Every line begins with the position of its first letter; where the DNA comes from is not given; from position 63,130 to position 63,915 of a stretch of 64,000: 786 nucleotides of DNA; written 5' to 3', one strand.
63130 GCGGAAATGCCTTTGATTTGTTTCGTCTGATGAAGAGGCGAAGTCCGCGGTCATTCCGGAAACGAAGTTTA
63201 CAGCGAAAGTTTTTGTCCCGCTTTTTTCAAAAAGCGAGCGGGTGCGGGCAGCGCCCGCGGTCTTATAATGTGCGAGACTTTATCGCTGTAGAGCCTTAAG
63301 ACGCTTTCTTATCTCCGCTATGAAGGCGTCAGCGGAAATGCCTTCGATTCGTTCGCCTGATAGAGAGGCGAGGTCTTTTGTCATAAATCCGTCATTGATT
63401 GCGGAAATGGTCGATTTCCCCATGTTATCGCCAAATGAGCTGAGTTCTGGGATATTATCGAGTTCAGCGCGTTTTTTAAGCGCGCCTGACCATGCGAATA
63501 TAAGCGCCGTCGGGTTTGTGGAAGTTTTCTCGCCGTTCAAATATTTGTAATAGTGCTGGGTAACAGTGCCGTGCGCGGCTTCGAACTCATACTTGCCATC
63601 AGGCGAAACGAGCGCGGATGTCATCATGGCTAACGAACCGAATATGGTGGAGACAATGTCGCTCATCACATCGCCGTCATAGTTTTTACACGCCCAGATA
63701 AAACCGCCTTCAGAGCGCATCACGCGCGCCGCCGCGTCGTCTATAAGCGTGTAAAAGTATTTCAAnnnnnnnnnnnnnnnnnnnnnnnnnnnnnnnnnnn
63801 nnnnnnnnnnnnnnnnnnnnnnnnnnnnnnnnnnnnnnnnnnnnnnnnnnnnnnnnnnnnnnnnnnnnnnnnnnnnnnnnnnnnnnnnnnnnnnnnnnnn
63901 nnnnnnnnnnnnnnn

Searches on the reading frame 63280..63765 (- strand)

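Call 74: search_protein_families(library=pfam, proteins=[window:63280-63765:-], max_evalue=0.001)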
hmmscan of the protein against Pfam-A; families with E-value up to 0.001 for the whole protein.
window:63280-63765:- (161 aa): 1 family
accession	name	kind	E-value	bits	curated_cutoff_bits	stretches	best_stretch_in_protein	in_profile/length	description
PF00180.25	Iso_dh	-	8.7e-25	88.1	27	1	6-136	217-336/348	Isocitrate/isopropylmalate dehydrogenase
